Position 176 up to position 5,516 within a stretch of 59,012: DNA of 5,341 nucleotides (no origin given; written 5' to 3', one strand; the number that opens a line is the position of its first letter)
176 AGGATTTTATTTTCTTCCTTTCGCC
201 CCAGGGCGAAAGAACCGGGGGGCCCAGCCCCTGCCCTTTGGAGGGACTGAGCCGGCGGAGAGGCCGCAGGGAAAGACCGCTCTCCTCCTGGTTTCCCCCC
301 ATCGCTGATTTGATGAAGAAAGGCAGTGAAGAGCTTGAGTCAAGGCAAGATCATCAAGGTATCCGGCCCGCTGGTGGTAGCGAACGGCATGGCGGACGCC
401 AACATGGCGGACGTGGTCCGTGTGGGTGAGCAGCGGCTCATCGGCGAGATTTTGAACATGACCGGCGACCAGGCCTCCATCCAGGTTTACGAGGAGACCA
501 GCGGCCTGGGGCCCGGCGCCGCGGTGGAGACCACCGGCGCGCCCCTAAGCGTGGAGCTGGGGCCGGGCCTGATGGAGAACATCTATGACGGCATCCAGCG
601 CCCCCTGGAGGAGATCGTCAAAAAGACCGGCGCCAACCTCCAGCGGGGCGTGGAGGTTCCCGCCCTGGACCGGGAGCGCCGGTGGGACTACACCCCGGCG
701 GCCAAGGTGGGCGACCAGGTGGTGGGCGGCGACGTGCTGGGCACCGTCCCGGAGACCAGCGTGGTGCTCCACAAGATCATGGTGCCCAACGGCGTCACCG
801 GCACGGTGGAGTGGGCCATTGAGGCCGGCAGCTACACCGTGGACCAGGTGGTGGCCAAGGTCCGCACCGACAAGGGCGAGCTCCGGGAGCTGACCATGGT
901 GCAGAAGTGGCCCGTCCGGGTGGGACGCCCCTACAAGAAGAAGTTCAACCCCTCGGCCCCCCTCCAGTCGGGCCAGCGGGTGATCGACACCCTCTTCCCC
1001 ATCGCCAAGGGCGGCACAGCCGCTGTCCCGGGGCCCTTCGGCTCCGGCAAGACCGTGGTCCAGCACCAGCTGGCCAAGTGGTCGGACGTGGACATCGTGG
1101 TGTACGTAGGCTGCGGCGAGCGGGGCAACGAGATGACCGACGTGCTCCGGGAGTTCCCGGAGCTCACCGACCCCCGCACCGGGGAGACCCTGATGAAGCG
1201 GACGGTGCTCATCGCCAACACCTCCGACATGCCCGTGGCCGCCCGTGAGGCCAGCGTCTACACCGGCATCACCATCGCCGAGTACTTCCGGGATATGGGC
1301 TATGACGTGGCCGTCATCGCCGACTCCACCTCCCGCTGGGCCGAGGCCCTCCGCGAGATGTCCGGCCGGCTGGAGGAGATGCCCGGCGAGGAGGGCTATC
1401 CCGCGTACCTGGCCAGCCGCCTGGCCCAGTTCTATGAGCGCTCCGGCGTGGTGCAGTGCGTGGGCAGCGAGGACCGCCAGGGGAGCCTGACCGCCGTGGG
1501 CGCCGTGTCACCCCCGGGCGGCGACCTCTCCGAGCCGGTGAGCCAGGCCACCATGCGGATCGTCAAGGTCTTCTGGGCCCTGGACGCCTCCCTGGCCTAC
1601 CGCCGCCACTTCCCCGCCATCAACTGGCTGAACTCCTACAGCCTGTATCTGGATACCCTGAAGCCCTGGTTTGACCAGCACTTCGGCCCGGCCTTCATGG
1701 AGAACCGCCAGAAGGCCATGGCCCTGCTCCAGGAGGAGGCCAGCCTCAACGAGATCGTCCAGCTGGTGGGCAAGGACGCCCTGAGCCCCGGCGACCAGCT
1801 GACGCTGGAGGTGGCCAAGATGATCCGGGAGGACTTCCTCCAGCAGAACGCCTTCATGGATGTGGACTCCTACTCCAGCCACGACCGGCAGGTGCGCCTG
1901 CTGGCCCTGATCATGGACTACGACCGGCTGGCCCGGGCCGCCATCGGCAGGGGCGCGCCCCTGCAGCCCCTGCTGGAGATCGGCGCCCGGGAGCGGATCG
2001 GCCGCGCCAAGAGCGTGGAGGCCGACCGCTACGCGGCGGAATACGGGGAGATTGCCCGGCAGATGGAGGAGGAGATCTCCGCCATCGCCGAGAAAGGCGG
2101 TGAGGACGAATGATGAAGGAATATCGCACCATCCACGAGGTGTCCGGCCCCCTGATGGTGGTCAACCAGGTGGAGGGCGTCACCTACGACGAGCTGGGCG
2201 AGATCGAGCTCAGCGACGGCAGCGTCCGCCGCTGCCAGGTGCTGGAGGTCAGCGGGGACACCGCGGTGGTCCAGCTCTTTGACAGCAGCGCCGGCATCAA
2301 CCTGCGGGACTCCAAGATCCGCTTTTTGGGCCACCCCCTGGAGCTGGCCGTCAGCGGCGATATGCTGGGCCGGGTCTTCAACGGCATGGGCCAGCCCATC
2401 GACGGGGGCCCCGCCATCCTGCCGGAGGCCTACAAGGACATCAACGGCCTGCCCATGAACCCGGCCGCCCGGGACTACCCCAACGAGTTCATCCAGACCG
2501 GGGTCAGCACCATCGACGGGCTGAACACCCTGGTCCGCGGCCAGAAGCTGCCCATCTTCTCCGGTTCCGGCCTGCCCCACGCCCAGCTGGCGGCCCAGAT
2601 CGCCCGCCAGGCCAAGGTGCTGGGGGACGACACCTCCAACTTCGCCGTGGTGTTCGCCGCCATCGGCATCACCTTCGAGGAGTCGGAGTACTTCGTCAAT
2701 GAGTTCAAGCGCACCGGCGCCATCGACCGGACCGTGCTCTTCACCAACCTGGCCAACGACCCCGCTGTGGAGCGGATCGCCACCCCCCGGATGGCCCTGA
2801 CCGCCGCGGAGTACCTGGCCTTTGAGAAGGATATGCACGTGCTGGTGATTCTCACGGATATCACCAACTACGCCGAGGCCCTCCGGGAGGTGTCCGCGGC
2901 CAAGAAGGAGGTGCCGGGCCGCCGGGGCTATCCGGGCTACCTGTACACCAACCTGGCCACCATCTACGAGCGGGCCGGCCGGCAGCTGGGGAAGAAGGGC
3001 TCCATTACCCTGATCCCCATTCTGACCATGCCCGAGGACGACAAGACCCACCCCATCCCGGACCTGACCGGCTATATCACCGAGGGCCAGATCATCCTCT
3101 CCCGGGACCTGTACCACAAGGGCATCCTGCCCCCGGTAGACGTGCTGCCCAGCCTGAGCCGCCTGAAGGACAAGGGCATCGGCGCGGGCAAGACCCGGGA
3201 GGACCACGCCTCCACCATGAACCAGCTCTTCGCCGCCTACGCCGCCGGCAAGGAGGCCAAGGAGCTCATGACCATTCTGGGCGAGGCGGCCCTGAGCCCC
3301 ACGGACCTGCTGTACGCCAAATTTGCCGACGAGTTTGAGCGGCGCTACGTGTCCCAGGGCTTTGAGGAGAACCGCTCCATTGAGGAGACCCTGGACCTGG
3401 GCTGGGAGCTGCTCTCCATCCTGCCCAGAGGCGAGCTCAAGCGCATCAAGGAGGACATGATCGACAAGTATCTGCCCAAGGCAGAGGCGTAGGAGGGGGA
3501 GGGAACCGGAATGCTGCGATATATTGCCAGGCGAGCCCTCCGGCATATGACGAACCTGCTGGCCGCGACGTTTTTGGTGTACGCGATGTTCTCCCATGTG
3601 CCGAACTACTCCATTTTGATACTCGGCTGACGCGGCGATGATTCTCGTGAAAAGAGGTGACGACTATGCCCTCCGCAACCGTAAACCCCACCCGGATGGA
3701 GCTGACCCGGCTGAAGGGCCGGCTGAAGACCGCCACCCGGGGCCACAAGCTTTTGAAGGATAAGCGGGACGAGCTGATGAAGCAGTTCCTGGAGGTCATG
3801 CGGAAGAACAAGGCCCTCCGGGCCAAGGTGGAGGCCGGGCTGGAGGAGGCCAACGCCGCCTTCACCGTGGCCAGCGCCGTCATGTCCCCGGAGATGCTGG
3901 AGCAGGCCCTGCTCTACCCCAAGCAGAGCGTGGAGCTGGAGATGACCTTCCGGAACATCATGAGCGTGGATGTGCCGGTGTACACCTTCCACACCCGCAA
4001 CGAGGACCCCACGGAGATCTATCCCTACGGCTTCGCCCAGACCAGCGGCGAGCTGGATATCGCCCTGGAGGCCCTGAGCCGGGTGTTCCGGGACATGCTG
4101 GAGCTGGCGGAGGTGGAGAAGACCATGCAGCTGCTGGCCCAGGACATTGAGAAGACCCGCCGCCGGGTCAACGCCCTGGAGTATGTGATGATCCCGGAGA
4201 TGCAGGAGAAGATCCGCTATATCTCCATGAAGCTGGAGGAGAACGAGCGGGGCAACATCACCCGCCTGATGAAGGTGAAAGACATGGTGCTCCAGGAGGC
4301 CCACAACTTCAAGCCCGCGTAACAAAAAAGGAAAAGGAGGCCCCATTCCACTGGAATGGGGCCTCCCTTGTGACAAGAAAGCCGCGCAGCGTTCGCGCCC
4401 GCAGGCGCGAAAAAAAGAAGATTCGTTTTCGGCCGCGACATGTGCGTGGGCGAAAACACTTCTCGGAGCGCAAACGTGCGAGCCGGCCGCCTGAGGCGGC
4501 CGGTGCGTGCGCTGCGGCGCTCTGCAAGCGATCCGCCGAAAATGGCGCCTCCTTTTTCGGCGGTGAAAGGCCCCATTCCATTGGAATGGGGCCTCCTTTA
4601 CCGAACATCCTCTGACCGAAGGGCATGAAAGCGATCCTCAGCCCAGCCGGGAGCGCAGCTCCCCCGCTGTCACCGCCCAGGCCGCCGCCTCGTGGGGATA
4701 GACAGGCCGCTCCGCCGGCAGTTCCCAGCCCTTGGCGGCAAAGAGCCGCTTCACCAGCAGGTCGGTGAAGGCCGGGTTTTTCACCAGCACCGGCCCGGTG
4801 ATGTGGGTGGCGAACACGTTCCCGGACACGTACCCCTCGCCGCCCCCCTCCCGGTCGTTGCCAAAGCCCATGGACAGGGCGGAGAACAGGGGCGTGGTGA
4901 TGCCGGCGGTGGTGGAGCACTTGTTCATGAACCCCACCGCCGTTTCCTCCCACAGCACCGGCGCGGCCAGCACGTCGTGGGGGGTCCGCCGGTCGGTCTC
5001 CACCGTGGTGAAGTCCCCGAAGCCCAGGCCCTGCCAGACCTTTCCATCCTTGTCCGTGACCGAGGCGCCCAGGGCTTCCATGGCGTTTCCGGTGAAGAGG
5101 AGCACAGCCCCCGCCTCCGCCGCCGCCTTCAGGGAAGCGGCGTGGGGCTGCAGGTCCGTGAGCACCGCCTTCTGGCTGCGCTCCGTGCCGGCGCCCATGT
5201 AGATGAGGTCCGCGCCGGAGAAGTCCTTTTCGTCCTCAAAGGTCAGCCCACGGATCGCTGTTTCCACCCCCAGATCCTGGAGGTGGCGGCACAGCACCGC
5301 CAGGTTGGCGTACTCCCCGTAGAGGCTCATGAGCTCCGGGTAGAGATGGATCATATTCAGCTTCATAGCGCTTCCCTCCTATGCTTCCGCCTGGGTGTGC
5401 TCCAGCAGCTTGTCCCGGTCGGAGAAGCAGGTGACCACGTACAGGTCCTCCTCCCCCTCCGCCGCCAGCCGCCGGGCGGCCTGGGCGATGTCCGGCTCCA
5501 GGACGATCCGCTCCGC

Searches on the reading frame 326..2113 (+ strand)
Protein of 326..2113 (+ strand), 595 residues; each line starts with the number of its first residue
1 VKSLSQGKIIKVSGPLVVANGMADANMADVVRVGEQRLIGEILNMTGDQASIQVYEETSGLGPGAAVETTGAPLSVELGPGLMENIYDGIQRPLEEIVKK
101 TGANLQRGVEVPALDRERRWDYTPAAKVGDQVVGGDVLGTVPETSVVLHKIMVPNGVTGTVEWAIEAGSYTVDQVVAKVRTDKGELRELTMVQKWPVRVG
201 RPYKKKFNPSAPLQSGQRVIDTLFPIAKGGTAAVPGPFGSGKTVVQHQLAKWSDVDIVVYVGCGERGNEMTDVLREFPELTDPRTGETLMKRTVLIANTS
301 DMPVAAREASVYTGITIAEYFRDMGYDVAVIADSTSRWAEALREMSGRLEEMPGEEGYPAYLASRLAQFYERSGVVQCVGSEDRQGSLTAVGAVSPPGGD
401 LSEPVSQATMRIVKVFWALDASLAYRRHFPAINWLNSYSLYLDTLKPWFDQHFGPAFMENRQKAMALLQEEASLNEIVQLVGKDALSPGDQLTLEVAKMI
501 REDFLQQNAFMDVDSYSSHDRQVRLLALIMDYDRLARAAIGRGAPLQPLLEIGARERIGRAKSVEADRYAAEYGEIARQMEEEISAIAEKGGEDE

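Call 44: search_protein_families(library=pfam, proteins=[window:326-2113:+], max_evalue=0.00001)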
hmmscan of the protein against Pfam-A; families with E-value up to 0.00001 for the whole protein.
window:326-2113:+ (595 aa): 4 families
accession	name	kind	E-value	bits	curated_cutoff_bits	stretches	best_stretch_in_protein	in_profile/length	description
PF00006.31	ATP-synt_ab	-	5.5e-78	261.9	29.5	1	216-439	1-213/213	ATP synthase alpha/beta family, nucleotide-binding domain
PF16886.11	ATP-synt_ab_Xtn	-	2.3e-34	117.4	25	1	111-198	1-88/88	ATPsynthase alpha/beta subunit barrel-sandwich domain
PF22919.1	ATP-synt_VA_C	-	3.7e-25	88.3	24.7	1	447-531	2-86/101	C-terminal domain of V and A type ATP synthase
PF02874.29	ATP-synt_ab_N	-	1.8e-13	51.2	20.9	1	9-71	1-69/69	ATP synthase alpha/beta family, beta-barrel domain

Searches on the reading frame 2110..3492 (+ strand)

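Call 44: search_protein_families(library=pfam, proteins=[window:2110-3492:+], max_evalue=0.00001)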
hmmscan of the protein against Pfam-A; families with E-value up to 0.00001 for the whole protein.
window:2110-3492:+ (460 aa): 3 families
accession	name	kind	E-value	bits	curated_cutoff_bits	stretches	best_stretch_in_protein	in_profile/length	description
PF00006.31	ATP-synt_ab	-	1.1e-78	264.1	29.5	1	131-350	1-213/213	ATP synthase alpha/beta family, nucleotide-binding domain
PF22919.1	ATP-synt_VA_C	-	2.4e-34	117.8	24.7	1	356-454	2-100/101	C-terminal domain of V and A type ATP synthase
PF02874.29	ATP-synt_ab_N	-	1.2e-09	39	20.9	1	8-74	1-69/69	ATP synthase alpha/beta family, beta-barrel domain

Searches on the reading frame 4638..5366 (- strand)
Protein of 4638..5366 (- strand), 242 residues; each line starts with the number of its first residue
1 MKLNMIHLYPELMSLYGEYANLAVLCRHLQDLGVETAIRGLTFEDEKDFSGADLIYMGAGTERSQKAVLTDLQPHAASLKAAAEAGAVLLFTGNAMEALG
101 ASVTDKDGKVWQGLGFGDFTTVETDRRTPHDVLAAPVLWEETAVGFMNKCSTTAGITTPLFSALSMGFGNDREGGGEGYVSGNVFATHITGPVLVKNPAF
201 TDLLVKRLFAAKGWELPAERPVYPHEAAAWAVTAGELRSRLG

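Call 44: search_protein_families(library=pfam, proteins=[window:4638-5366:-], max_evalue=0.00001)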
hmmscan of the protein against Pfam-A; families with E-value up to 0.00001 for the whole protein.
window:4638-5366:- (242 aa): 1 family
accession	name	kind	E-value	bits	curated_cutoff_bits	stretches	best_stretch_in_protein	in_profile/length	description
PF07685.20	GATase_3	-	2.6e-11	44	27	1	6-194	3-192/196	CobB/CobQ-like glutamine amidotransferase domain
